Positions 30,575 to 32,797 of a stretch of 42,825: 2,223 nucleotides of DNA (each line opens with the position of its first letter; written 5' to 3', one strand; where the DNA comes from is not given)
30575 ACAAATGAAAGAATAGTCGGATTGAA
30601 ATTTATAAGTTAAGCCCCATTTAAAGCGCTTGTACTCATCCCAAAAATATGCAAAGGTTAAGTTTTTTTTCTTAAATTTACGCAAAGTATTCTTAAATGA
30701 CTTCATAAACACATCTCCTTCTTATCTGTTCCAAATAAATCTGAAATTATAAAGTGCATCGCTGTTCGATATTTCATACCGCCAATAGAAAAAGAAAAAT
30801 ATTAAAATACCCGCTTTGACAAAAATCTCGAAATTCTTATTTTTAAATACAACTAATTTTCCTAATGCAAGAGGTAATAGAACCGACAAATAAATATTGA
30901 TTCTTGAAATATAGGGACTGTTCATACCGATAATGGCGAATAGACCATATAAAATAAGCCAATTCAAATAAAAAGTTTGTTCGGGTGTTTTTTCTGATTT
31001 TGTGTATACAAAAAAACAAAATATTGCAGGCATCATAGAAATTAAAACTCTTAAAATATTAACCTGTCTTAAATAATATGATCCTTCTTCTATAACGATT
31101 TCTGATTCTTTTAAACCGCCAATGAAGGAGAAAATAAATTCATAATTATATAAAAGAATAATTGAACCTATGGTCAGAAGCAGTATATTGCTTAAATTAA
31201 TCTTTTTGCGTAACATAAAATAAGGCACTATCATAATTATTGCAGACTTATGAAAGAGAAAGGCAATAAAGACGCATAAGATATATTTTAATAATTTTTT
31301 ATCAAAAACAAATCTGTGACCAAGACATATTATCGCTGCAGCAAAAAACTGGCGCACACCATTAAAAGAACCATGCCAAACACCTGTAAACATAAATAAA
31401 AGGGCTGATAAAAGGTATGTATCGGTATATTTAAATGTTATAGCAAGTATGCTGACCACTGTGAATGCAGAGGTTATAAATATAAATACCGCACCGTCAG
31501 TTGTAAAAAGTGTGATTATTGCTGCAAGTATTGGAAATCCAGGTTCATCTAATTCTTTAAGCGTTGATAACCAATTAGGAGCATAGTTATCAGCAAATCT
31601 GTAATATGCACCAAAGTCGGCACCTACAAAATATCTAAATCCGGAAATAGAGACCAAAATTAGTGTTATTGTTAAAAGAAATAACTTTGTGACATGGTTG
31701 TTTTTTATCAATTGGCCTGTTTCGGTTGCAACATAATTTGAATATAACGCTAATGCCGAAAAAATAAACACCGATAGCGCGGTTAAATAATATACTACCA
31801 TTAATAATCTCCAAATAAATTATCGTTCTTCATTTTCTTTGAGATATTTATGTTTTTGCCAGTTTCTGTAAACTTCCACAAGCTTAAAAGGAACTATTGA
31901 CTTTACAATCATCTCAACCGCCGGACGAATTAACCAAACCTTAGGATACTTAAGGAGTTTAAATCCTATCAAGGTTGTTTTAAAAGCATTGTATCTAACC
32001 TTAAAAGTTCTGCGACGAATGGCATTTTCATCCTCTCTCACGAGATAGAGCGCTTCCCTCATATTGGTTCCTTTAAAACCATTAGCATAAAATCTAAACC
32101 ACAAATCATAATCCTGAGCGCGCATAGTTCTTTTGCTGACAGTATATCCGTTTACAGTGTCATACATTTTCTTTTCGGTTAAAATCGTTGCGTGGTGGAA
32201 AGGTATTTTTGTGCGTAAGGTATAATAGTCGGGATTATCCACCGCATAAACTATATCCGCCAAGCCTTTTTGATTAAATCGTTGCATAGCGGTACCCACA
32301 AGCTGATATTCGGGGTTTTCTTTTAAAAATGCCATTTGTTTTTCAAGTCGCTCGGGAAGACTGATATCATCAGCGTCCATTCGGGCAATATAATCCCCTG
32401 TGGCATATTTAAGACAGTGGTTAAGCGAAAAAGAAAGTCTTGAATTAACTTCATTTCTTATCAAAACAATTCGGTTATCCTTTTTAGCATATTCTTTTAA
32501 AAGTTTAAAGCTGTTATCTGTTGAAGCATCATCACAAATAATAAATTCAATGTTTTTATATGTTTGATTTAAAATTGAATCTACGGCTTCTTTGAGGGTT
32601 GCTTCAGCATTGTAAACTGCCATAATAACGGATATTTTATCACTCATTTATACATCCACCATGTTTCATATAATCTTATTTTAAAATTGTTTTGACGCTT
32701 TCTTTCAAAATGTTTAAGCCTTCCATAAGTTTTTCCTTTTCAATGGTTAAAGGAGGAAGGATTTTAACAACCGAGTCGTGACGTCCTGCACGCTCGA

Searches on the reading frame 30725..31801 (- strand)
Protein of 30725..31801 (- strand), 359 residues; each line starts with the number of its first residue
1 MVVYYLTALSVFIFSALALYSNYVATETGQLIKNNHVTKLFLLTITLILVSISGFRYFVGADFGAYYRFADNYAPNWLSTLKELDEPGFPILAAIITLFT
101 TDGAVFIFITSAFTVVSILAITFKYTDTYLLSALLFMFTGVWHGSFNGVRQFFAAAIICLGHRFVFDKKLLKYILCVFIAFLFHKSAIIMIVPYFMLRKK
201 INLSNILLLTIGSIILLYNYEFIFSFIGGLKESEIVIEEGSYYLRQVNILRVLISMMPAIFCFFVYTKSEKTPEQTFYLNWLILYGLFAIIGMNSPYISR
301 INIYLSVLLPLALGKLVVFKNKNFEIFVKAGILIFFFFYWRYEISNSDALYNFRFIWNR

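Call 6: search_protein_families(library=pfam, proteins=[window:30725-31801:-])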
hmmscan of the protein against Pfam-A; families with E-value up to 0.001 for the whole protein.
window:30725-31801:- (359 aa): 1 family
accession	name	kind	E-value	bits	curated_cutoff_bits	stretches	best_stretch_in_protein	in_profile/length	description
PF14897.12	EpsG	-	1.5e-41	143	30.1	1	40-352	2-323/326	EpsG family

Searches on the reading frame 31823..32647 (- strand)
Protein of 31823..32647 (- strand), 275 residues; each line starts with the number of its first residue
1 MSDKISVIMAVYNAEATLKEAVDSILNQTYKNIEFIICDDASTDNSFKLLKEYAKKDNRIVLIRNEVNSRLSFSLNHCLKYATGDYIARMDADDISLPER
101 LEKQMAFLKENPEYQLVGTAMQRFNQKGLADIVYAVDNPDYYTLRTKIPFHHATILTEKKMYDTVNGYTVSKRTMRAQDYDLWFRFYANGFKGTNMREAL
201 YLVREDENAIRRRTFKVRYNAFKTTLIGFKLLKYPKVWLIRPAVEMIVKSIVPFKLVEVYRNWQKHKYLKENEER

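Call 6: search_protein_families(library=pfam, proteins=[window:31823-32647:-])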
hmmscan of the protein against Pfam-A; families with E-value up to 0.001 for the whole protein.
window:31823-32647:- (275 aa): 4 families
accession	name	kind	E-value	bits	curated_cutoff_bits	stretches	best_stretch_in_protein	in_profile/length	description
PF00535.33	Glycos_transf_2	-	9.4e-38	130.2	23.3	1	6-143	1-139/168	Glycosyl transferase family 2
PF13641.12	Glyco_tranf_2_3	-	4.6e-13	50.2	27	1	5-152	3-151/230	Glycosyltransferase like family 2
PF10111.15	Glyco_tranf_2_2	-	2.3e-09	37.6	27.3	1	6-119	1-122/276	Glycosyltransferase like family 2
PF13704.12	Glyco_tranf_2_4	-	8e-05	23.5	27.5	1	13-95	2-83/98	Glycosyl transferase family 2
